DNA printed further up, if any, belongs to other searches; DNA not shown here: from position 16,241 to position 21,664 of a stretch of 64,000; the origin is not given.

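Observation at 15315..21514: Orphan KS-AT-DH-KR-ACP polyketide synthase without a release domain, tail-to-tail with an acyl-ACP-reductase-like gene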

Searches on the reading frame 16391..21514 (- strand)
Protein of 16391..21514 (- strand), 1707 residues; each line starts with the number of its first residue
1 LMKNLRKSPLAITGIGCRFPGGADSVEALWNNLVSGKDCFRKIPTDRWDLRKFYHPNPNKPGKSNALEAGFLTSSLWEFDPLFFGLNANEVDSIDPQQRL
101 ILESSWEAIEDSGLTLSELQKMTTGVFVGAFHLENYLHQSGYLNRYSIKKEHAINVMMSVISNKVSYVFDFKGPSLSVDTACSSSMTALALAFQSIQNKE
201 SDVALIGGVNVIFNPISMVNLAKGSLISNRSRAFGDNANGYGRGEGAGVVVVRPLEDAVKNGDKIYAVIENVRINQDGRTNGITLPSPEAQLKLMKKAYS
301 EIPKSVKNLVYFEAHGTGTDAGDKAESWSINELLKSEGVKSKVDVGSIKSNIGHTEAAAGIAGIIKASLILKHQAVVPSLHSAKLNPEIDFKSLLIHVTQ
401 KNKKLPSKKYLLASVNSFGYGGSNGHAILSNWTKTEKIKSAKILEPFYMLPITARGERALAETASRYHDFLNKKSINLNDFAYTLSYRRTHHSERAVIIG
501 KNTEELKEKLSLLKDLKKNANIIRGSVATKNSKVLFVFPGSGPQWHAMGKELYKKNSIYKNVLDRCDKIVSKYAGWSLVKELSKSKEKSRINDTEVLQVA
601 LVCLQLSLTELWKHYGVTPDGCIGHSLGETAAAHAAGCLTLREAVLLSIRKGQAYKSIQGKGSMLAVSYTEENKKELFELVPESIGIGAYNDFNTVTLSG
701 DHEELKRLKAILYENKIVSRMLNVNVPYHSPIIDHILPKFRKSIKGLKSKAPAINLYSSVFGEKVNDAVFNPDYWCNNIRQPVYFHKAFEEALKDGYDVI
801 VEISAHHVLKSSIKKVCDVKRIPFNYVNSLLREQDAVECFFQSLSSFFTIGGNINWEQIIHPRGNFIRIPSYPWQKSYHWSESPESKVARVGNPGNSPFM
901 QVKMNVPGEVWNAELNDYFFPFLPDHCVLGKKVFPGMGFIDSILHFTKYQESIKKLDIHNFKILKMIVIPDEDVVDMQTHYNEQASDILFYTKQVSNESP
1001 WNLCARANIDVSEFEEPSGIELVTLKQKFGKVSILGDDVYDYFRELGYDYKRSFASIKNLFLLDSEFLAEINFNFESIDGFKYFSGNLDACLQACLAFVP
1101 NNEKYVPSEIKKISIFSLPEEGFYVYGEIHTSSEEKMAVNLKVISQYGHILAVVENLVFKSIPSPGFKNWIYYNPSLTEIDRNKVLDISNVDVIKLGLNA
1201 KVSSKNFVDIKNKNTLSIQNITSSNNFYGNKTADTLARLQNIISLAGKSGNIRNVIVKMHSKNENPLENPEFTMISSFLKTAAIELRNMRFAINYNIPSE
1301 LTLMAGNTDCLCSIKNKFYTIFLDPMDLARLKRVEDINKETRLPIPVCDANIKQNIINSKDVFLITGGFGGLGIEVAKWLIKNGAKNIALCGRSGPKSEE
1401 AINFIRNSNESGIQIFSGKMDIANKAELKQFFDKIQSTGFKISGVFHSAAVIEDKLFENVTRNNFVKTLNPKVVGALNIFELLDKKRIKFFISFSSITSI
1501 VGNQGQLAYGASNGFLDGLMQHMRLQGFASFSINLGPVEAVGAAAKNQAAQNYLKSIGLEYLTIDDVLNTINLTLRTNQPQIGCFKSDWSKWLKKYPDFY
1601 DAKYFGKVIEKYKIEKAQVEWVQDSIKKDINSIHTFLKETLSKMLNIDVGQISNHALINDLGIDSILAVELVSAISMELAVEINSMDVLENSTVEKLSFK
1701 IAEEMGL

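Call 4: search_protein_families(library=pfam, proteins=[window:16391-21514:-])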
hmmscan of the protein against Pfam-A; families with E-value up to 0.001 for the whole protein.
window:16391-21514:- (1707 aa): 16 families
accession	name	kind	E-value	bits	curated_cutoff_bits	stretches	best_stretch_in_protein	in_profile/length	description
PF00109.32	ketoacyl-synt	-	2.8e-76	256.9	20.8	1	8-258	2-252/252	Beta-ketoacyl synthase, N-terminal domain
PF00698.26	Acyl_transf_1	-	4e-67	227.4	32.7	1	536-846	2-311/319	Acyl transferase domain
PF08659.16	KR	-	1.8e-52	178.3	22.6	1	1363-1539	3-179/180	KR domain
PF02801.28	Ketoacyl-synt_C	-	7.9e-33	113.4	20.8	1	266-381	1-117/119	Beta-ketoacyl synthase, C-terminal domain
PF00106.31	adh_short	-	2.9e-17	63.2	26.6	1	1362-1526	2-166/195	short chain dehydrogenase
PF16197.11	KAsynt_C_assoc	-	3.8e-14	53.5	33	1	386-498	2-110/111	Ketoacyl-synthetase C-terminal extension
PF22621.2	CurL-like_PKS_C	-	2.7e-13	50.1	27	1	448-510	1-64/64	CurL-like, PKS C-terminal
PF14765.12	PS-DH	-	8.1e-12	45.4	23.7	1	1033-1165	16-162/166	Polyketide synthase dehydratase N-terminal domain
PF00550.31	PP-binding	-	1.4e-11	44.9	20.8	1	1637-1697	3-63/67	Phosphopantetheine attachment site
PF21089.3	PKS_DH_N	-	3.9e-09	36.8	27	1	908-985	15-92/103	Polyketide synthase dehydratase domain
PF13561.12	adh_short_C2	-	4.5e-09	36.7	27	1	1371-1521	7-155/236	Enoyl-(Acyl carrier protein) reductase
PF22336.2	RhiE-like_linker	-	1.2e-07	32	27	1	454-513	4-63/67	RhiE-like, KS-MAT linker domain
PF23297.2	ACP_SdgA_C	-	3.7e-06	27.4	27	1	1628-1704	6-82/95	Highly reducing polyketide synthase sdgA, C-terminal ACP domain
PF02719.21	Polysacc_synt_2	-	7.4e-06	25.8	20.2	1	1364-1499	2-131/293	Polysaccharide biosynthesis protein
PF00108.29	Thiolase_N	-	4.4e-05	23.4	26.4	1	173-210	76-113/260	Thiolase, N-terminal domain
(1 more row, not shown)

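Call 6: search_protein_families(library=ncbifam, proteins=[window:16391-21514:-], max_evalue=1)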
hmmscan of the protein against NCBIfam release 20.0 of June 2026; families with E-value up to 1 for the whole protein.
window:16391-21514:- (1707 aa): 165 families (the best 25 are shown)
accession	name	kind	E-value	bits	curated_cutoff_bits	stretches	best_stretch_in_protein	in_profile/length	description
NF045894.1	PKS_plus_SDR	equivalog_domain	5.2e-294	978.8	1740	2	9-891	2-886/1515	type I polyketide synthase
NF041183.1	Pks2_ls1_myc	equivalog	5.2e-214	713.3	2400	2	8-1265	2-1274/2086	sulfolipid-1 biosynthesis phthioceranic/hydroxyphthioceranic acid synthase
NF040607.1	mycolic_Pks13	equivalog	8.8e-180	600.2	2100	2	7-440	100-534/1680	polyketide synthase Pks13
TIGR02813.1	omega_3_PfaA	subfamily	1.5e-96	323.8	1010.1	3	158-817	182-880/2582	polyketide-type polyunsaturated fatty acid synthase PfaA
NF037940.1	PKS_MbtD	equivalog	8.2e-85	285.6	1150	2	454-883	12-440/978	mycobactin polyketide synthase MbtD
NF037941.1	PKS_NbtC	equivalog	4.2e-70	236.9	1150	2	459-819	21-386/1027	nocobactin polyketide synthase NbtC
TIGR03150.1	fabF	equivalog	1.3e-47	162.4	493.75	1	11-429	4-406/407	beta-ketoacyl-ACP synthase II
NF005589.0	PRK07314.1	subfamily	1.4e-43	149.2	387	1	11-432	7-412/413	beta-ketoacyl-ACP synthase II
NF006274.0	PRK08439.1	equivalog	5.3e-38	130.9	621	1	76-429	52-403/406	beta-ketoacyl-ACP synthase II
NF004970.0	PRK06333.1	subfamily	2e-37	129.1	525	1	10-433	6-423/424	beta-ketoacyl-ACP synthase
TIGR00128.1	fabD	equivalog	2.9e-35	122.1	260.9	1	533-818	2-288/290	ACP S-malonyltransferase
NF053555.1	prodigi_MBC_PigJ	equivalog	1.5e-32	112.7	900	1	175-430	506-757/759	prodigiosin MBC biosynthesis protein PigJ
NF005935.0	PRK07967.1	equivalog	3.4e-31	108.5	630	1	107-432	81-404/406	beta-ketoacyl-ACP synthase I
NF005076.0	PRK06501.1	equivalog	2.8e-29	102.3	629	1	151-430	144-421/425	beta-ketoacyl-ACP synthase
NF006434.0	PRK08722.1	equivalog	8.5e-29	100.6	759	1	107-429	84-411/414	beta-ketoacyl-ACP synthase II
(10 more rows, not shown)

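Call 35: search_solved_structures(query=window:16394-21511:-, max_evalue=1e-30)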
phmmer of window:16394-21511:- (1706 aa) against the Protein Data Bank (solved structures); distinct sequences matched with E-value up to 1e-30: 95 (the best 60 are shown).
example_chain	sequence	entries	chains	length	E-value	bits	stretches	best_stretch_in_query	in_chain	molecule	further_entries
7zma_A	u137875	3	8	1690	1.2e-202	679.5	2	9-539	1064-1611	Putative polyketide synthase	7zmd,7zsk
7m7e_B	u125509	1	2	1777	1.1e-166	560.2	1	2-882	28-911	6-deoxyerythronolide-B synthase EryA2, modules 3 and 4,EryAI,6-deoxyerythronolide-B syntha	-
7s6c_A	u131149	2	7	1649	2.4e-165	555.8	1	2-884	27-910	6-deoxyerythronolide-B synthase EryA2, modules 3 and 4, Lsd14 Polyketide synthase fusion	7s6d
7m7j_B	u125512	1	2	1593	9.5e-159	533.9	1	3-882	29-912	EryAI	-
7m7i_B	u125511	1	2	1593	1.6e-158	533.2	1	3-882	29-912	EryAI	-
7m7f_B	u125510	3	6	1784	2.7e-158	532.5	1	3-882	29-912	EryAI,6-deoxyerythronolide-B synthase EryA3, modules 5 and 6 chimera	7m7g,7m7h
8tjn_B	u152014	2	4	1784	3.9e-158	531.9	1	3-882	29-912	EryAI,6-deoxyerythronolide-B synthase EryA3, modules 5 and 6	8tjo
9nju_A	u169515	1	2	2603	7.7e-158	530.9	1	5-1061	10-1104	Probable polyketide synthase 16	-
4mz0_A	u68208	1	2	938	5.7e-155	521.4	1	5-881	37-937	CurL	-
9d2y_A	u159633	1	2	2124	1.6e-153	516.6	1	5-1153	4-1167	Multifunctional mycocerosic acid synthase membrane-associated MAS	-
9d2z_A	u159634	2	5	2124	2.8e-153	515.8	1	5-1098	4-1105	Mycocerosic acid synthase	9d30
9pat_A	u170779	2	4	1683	1.2e-152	513.7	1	3-892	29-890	6-deoxyerythronolide-B synthase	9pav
9pat_C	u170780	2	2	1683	1.3e-152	513.6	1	3-892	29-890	6-deoxyerythronolide-B synthase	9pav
9pc6_A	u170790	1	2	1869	1.9e-152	513.1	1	3-892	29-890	6-deoxyerythronolide-B synthase,RifR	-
8tpw_A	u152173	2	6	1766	5.4e-152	511.5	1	2-882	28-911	EryAII,EryAII,EryAII,EryAII,6-deoxyerythronolide-B synthase EryA3, modules 5 and 6 | EryAII,EryAII,EryAII,6-deoxyerythronolide-B synthase EryA3, modules 5 and 6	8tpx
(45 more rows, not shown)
